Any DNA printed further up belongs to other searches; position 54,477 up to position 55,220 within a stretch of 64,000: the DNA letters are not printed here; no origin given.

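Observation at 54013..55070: Tandem duplicated tail tube genes (148 aa and 201 aa)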

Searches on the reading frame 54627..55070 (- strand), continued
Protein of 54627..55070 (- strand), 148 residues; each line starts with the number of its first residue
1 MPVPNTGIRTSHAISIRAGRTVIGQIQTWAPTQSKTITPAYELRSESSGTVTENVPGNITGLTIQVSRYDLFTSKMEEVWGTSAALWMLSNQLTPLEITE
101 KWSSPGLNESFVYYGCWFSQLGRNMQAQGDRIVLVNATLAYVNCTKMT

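Call 94: fold_search(model_id=the predicted structure, library=viral)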
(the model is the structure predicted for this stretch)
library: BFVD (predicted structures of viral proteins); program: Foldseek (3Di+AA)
matches with E <= 10: 559; with E <= 0.001: 8
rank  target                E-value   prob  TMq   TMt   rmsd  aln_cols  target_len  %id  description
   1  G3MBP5                1.5e-05  1.00  0.57  0.37  11.3       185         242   22  Gp179 [Bacillus phage G]
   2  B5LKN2                1.0e-04  1.00  0.51  0.49   8.9       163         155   15  Tail tube protein [Mycobacterium phage Spud]
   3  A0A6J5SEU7            2.7e-04  1.00  0.49  0.50   9.8       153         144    7  Uncharacterized protein [uncultured Caudovirales phage]
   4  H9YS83                4.1e-04  1.00  0.45  0.45   8.5       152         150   10  (no name in the UniProt tables at hand)
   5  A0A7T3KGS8            4.8e-04  1.00  0.44  0.43  10.0       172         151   14  (no name in the UniProt tables at hand)
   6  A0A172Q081            4.8e-04  1.00  0.45  0.37  12.2       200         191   16  Uncharacterized protein [Acinetobacter phage vB_AbaM_ME3]
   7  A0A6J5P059            6.1e-04  1.00  0.48  0.32   9.5       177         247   11  Virion structural protein [uncultured Caudovirales phage]
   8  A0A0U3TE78            6.1e-04  1.00  0.43  0.42   9.2       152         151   14  (no name in the UniProt tables at hand)
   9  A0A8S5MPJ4            1.0e-03  1.00  0.39  0.41  14.0       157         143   12  Uncharacterized protein [Siphoviridae sp. ctu7G16]
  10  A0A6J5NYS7            1.2e-03  1.00  0.48  0.20   9.0       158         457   12  Uncharacterized protein [uncultured Caudovirales phage]
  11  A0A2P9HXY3            1.2e-03  1.00  0.43  0.44   9.0       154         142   14  (no name in the UniProt tables at hand)
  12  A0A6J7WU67            1.6e-03  1.00  0.42  0.34  11.5       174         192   15  Uncharacterized protein [uncultured Caudovirales phage]
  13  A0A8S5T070            1.8e-03  1.00  0.43  0.44   7.3       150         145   11  Tail tube protein [Myoviridae sp. ctWb16]
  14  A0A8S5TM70            1.9e-03  1.00  0.49  0.52   9.7       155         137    8  Tail tube protein [Siphoviridae sp. ctgn638]
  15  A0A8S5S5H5            2.3e-03  0.99  0.40  0.32  12.4       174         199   10  Baseplate wedge protein [Myoviridae sp. ctqEN1]
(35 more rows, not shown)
